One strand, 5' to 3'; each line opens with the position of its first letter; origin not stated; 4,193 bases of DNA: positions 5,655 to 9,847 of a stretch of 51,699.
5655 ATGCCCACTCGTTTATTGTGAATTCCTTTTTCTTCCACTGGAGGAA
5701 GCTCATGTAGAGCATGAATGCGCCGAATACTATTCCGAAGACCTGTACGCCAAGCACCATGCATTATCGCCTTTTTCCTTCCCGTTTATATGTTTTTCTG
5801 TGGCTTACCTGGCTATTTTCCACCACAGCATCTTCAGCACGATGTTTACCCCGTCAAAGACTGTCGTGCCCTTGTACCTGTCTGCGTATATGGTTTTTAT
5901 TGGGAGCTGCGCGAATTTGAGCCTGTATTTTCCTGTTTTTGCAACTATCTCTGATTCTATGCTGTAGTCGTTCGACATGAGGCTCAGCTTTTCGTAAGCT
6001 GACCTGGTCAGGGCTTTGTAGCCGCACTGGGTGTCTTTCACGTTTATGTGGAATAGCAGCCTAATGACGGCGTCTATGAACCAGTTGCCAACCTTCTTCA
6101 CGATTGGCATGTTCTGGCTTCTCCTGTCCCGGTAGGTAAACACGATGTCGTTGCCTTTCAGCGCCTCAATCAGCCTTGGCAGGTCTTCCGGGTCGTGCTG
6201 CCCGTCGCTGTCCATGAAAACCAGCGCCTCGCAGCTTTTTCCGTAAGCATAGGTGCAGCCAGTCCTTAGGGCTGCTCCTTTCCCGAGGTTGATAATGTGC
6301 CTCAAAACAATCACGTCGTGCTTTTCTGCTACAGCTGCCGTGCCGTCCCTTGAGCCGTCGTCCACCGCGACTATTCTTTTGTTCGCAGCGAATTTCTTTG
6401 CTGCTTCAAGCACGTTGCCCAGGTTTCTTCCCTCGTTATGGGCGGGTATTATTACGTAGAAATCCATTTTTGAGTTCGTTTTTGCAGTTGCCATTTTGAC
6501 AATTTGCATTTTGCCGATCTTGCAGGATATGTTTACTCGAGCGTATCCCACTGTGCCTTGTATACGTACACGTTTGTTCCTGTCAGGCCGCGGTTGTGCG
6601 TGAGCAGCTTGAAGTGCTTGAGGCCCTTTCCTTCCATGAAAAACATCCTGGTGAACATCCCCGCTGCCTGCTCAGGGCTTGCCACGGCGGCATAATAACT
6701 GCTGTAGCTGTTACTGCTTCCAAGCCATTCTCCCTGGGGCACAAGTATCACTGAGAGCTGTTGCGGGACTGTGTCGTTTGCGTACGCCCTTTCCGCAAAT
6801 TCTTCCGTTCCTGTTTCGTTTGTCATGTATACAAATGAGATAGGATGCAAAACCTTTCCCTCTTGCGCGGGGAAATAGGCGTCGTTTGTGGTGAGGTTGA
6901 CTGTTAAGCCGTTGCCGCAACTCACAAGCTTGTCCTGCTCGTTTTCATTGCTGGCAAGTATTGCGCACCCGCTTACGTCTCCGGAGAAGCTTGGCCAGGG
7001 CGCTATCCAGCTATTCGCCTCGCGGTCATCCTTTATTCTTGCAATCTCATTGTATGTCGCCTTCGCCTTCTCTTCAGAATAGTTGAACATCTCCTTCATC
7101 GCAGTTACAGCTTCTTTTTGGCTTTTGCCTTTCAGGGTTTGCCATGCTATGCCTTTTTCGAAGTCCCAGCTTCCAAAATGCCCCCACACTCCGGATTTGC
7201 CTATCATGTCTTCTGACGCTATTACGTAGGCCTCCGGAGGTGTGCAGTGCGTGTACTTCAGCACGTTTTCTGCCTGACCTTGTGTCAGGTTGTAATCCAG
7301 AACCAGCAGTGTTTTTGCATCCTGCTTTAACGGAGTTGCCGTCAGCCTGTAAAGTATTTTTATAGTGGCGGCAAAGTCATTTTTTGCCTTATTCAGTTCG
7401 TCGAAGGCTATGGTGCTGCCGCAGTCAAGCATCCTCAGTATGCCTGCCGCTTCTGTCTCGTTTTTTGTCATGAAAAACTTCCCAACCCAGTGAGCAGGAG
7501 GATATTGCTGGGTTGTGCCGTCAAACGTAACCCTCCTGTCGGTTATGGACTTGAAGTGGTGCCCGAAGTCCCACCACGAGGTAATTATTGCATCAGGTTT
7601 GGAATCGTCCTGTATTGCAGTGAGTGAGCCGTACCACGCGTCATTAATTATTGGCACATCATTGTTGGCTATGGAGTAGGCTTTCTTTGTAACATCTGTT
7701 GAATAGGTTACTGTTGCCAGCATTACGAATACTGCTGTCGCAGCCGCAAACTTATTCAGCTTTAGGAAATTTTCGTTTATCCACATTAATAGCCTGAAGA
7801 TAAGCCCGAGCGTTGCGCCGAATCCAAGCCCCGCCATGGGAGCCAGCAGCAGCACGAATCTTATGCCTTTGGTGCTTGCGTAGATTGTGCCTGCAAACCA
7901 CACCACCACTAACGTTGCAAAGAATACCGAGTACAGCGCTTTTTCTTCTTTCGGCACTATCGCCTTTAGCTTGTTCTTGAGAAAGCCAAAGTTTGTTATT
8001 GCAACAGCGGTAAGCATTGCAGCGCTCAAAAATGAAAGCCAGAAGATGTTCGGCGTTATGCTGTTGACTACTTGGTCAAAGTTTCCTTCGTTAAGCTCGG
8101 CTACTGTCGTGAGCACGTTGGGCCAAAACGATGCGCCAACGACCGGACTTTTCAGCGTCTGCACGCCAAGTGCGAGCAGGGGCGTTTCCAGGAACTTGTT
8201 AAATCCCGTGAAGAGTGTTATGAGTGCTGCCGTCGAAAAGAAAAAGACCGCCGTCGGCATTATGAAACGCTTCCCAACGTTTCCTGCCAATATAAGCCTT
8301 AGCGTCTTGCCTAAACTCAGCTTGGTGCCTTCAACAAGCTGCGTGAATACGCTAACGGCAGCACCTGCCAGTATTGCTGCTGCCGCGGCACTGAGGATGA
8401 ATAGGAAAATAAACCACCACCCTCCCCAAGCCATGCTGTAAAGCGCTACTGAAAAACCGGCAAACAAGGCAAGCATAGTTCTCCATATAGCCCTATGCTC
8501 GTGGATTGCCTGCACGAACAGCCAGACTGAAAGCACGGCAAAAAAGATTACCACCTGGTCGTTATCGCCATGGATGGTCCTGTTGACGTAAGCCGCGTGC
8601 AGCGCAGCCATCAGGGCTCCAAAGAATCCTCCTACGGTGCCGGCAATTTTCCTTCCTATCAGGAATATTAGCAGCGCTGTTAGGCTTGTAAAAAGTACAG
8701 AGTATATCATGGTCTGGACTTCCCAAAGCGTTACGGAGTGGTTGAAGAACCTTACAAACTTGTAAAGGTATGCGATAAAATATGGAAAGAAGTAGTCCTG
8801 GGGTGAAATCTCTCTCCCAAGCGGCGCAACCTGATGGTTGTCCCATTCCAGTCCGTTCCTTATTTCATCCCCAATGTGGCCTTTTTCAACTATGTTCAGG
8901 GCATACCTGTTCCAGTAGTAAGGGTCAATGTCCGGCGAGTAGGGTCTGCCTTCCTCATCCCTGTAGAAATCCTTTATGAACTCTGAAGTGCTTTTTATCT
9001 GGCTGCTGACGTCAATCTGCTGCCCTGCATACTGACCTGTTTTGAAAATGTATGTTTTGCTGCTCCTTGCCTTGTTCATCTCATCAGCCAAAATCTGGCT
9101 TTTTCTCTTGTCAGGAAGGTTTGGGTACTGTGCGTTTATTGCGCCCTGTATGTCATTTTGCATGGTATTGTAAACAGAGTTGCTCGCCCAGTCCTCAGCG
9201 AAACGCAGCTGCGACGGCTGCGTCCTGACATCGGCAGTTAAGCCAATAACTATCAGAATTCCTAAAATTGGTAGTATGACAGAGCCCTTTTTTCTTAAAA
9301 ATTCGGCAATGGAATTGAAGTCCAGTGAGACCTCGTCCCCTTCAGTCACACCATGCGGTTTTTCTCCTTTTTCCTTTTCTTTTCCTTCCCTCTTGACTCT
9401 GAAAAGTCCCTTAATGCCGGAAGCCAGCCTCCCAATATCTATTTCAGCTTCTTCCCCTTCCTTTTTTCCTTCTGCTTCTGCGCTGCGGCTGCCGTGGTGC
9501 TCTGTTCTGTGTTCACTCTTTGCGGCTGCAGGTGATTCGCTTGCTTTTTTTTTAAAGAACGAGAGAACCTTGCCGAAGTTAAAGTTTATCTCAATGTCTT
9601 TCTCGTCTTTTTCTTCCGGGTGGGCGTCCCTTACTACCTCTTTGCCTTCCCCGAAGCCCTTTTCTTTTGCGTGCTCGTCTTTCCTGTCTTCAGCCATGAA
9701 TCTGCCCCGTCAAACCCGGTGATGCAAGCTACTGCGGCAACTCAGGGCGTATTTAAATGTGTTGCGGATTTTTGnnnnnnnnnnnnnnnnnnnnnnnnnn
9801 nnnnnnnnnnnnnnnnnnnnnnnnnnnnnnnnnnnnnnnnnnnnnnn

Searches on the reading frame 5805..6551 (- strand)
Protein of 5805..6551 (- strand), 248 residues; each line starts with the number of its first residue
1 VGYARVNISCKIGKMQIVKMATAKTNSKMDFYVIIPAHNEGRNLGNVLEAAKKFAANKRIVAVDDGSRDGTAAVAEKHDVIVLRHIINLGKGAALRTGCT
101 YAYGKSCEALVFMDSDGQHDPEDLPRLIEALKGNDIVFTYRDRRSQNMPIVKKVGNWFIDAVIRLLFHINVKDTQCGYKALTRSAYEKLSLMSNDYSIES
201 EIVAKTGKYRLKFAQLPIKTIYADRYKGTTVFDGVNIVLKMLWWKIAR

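Call 7: search_protein_families(library=pfam, proteins=[window:5805-6551:-], max_evalue=0.001)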
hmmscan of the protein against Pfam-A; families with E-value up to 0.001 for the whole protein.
window:5805-6551:- (248 aa): 2 families
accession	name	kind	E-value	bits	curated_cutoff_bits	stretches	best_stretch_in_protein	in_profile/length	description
PF00535.33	Glycos_transf_2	-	8.8e-29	101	23.3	1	33-189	2-167/168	Glycosyl transferase family 2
PF13641.12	Glyco_tranf_2_3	-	0.0001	22.8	27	1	31-138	3-118/230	Glycosyltransferase like family 2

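Call 32: search_protein_families(library=ncbifam, proteins=[window:5805-6551:-], max_evalue=0.001)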
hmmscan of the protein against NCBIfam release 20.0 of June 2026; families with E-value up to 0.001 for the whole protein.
window:5805-6551:- (248 aa): 15 families
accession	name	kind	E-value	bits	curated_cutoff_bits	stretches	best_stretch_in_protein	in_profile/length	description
NF058614.1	PPMAGASynPpgS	equivalog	1.4e-33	116.2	370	1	30-241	1-219/226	polyprenyl-phospho-N-acetylgalactosaminyl synthase PpgS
TIGR04182.1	glyco_TIGR04182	equivalog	2.1e-25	89.7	325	1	32-238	3-211/293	S-layer glycoprotein N-glycosyltransferase AglJ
NF041391.1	DPhHxTase_Halo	equivalog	4.3e-13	48.7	375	1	37-233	3-193/213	dolichyl-phosphate hexose transferase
NF047588.1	GlcsyltransPgfSStrep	equivalog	1.8e-12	47.1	500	1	35-193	7-171/308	glycosyltransferase PgfS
NF007986.1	PRK10714.1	equivalog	3.5e-12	46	529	1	32-206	9-188/316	undecaprenyl-phosphate 4-deoxy-4-formamido-L-arabinose transferase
TIGR03965.1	mycofact_glyco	equivalog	1.9e-11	43.5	280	1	15-132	60-180/467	mycofactocin biosynthesis glycosyltransferase MftF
TIGR03937.1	PgaC_IcaA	equivalog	7.3e-11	41.6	422.3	1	20-134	36-153/407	poly-beta-1,6-N-acetyl-D-glucosamine synthase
TIGR04283.1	glyco_like_mftF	equivalog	1.6e-10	41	182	1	33-159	3-125/221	TIGR04283 family arsenosugar biosynthesis glycosyltransferase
TIGR03469.1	HpnB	hypoth_equivalog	8.5e-08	31.6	379.25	1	25-136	40-165/386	hopene-associated glycosyltransferase HpnB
NF010496.0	PRK13915.1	equivalog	9.7e-08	31.4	262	1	13-131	17-142/307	glucosyl-3-phosphoglycerate synthase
NF047683.1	TeichurnBiosyTuaG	equivalog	5.3e-07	29.5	400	1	30-143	7-123/252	teichuronic acid biosynthesis protein TuaG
NF041875.1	EPS_EpsD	equivalog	1.9e-06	27.5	370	1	33-126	3-99/325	exopolysaccharide biosynthesis glycosyltransferase EpsD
NF007482.0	PRK10073.1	equivalog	2.4e-06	26.8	423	1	26-135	3-114/334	glycosyltransferase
NF041865.1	EpsU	equivalog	6.2e-06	25.5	700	1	21-122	30-138/394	exopolysaccharide biosynthesis GT2 family glycosyltransferase EpsU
TIGR04242.1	nodulat_NodC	equivalog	0.00074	18.6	550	0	18-135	37-160/395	chitooligosaccharide synthase NodC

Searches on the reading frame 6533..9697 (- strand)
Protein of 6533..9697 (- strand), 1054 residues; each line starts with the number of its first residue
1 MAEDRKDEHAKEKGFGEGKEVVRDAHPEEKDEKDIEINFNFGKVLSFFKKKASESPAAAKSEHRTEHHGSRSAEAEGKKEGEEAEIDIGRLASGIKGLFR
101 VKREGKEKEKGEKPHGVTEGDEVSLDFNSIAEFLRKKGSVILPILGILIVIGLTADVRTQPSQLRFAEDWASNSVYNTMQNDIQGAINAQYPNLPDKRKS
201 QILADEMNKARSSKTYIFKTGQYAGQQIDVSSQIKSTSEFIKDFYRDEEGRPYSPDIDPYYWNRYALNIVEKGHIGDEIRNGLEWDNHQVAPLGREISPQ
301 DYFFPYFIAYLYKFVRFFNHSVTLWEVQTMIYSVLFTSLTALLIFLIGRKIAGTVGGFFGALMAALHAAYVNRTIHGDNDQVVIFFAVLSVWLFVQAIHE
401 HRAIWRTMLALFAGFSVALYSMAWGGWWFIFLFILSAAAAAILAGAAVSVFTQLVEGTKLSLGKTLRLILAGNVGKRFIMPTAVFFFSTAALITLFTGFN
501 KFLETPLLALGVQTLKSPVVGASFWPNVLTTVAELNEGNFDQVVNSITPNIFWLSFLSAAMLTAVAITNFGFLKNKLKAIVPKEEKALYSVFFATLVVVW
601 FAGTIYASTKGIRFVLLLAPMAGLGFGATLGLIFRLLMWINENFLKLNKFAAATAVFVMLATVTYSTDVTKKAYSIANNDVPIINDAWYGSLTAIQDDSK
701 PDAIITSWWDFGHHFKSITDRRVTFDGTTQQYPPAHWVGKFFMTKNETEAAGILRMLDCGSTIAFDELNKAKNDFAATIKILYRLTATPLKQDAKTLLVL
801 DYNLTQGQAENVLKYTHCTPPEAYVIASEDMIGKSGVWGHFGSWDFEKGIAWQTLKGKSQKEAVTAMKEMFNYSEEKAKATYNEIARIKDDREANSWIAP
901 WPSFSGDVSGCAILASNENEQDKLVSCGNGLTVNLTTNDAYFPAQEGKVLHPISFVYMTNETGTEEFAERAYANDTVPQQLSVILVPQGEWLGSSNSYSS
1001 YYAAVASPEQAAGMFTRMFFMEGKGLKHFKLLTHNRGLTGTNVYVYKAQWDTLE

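Call 6: search_protein_families(library=pfam, proteins=[window:6533-9697:-], max_evalue=0.01)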
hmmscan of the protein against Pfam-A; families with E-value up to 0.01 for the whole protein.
window:6533-9697:- (1054 aa): 3 families
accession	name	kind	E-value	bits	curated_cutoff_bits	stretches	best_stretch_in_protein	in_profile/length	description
PF02516.20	STT3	-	3.5e-36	126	24.5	1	236-662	11-396/405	Oligosaccharyl transferase STT3, N-terminal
PF13231.12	PMT_2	-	6.1e-06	27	26.1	1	326-427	21-120/160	Dolichyl-phosphate-mannose-protein mannosyltransferase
PF21436.2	STT3-PglB_core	-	0.001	20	23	1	704-757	4-56/131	STT3/PglB/AglB core domain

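Call 32: search_protein_families(library=ncbifam, proteins=[window:6533-9697:-], max_evalue=0.001)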
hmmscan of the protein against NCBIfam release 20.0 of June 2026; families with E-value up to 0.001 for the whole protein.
window:6533-9697:- (1054 aa): 2 families
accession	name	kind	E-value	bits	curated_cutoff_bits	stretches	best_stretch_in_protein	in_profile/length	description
NF050801.1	ProtGlycPglB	equivalog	2.6e-08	32.8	1300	2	604-756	363-504/713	undecaprenyl-diphosphooligosaccharide--protein glycotransferase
TIGR04154.1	archaeo_STT3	subfamily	3e-08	32.5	450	1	292-438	62-222/831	oligosaccharyl transferase, archaeosortase A system-associated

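Call 67: search_solved_structures(query=window:6533-9697:-, max_evalue=0.001, show_alignments=1)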
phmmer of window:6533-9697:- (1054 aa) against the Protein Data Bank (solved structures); distinct sequences matched with E-value up to 0.001: 8.
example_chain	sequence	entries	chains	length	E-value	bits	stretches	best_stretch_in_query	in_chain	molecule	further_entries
6s7o_A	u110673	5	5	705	6.3e-12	47.6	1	256-440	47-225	Dolichyl-diphosphooligosaccharide--protein glycosyltransferase subunit STT3A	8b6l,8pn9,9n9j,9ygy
6ftg_5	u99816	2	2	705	1.4e-11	46.4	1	256-440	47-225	Dolichyl-diphosphooligosaccharide--protein glycosyltransferase subunit STT3A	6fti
6ftj_5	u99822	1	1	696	1.5e-11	46.4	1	256-440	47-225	Dolichyl-diphosphooligosaccharide--protein glycosyltransferase subunit STT3A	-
8i9p_Lh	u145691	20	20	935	8.9e-11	43.8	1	286-434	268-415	dolichyl-diphosphooligosaccharide--protein glycotransferase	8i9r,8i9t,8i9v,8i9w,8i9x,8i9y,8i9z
6s7t_A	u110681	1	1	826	4.7e-08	34.8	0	283-434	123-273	Dolichyl-diphosphooligosaccharide--protein glycosyltransferase subunit STT3B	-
3rce_A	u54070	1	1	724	1.4e-05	26.6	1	317-756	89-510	Oligosaccharide transferase to N-glycosylate proteins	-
5ogl_A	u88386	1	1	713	5.1e-05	24.7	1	317-756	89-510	Undecaprenyl-diphosphooligosaccharide--protein glycotransferase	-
6gxc_A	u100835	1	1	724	5.3e-05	24.6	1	317-756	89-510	Undecaprenyl-diphosphooligosaccharide--protein glycotransferase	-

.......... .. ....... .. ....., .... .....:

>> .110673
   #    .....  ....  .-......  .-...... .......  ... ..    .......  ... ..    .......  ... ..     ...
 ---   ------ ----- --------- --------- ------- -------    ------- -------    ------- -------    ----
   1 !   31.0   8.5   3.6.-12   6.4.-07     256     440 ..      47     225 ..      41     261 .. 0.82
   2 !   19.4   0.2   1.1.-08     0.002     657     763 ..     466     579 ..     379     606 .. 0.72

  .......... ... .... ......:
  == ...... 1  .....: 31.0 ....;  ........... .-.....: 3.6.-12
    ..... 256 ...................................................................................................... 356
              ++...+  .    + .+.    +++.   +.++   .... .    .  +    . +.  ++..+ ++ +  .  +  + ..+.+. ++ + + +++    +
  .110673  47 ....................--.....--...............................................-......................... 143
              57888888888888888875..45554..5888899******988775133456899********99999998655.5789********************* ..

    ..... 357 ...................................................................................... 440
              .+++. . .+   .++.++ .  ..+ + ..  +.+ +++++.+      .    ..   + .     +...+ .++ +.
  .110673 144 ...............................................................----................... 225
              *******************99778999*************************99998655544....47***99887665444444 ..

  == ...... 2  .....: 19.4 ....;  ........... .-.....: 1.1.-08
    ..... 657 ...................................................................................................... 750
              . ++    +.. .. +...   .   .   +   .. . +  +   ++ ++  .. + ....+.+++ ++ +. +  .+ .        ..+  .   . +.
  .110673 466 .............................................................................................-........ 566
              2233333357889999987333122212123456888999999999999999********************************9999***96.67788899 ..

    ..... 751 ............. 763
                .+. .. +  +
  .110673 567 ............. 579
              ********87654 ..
